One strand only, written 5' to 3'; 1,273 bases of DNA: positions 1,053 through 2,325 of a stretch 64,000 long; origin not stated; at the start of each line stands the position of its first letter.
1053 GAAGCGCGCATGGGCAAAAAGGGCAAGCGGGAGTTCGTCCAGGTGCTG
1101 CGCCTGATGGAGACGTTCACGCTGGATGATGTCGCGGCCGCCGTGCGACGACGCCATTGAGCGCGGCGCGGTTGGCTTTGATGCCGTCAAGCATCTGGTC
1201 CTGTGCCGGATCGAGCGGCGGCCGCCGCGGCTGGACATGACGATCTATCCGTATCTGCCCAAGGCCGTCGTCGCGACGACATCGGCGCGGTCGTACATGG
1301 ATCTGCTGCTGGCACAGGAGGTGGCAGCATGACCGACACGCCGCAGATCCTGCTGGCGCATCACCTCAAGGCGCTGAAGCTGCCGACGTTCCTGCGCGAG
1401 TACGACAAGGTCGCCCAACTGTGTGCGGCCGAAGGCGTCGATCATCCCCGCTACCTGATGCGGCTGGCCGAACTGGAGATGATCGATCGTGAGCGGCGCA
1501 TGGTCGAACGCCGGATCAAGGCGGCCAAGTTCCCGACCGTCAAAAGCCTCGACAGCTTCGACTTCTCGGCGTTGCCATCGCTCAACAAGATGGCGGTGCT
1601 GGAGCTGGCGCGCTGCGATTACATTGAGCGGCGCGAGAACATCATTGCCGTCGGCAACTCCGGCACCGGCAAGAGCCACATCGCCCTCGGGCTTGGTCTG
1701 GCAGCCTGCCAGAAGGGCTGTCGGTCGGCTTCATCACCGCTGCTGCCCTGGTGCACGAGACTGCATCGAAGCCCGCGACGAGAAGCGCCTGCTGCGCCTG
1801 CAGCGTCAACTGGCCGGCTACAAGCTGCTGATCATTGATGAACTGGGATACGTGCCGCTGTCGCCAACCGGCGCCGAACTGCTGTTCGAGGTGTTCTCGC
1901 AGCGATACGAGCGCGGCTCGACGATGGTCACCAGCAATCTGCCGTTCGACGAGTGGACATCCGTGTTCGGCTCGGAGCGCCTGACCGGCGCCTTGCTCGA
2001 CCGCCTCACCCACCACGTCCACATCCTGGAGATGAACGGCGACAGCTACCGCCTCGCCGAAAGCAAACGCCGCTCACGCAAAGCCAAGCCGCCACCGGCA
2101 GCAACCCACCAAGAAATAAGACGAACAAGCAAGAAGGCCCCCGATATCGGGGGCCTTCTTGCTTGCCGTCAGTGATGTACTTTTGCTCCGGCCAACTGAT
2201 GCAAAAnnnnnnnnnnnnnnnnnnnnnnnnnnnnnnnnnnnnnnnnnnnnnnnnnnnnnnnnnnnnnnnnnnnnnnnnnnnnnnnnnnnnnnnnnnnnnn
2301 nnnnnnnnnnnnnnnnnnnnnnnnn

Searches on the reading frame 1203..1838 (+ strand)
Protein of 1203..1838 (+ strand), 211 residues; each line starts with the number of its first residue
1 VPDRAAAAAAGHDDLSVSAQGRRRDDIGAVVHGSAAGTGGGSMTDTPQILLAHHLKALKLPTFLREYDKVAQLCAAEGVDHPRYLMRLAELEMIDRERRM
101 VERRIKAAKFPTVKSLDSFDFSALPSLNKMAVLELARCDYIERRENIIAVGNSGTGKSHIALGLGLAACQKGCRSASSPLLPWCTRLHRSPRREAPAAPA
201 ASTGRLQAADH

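Call 54: search_protein_families(library=pfam, proteins=[window:1203-1838:+], max_evalue=1)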
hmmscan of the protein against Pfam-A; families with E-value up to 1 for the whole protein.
window:1203-1838:+ (211 aa): 7 families
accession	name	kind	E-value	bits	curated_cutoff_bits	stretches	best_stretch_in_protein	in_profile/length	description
PF01695.23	IstB_IS21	-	3e-27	96.1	24.1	1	54-174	2-122/238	IstB-like ATP binding protein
PF13481.12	AAA_25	-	0.0064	16.6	27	1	139-173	28-61/195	AAA domain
PF02562.22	PhoH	-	0.013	15.4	27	1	139-171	14-46/205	PhoH-like protein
PF13191.12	AAA_16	-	0.13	13.1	32.6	1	145-201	25-88/167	AAA ATPase domain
PF20720.3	nSTAND3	-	0.17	12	27.2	1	139-174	12-47/155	Novel STAND NTPase 3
PF01656.29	CbiA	-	0.3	11.5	25.4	1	147-175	2-30/125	CobQ/CobB/MinD/ParA nucleotide binding domain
PF12775.13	AAA_7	-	0.31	11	25.8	1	140-162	29-51/181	P-loop containing dynein motor region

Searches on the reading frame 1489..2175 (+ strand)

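Call 54: search_protein_families(library=pfam, proteins=[window:1489-2175:+], max_evalue=1)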
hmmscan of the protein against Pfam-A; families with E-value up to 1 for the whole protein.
window:1489-2175:+ (228 aa): 1 family
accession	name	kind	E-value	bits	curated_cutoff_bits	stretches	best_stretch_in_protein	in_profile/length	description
PF01695.23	IstB_IS21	-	2.9e-33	115.8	24.1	1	95-193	138-236/238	IstB-like ATP binding protein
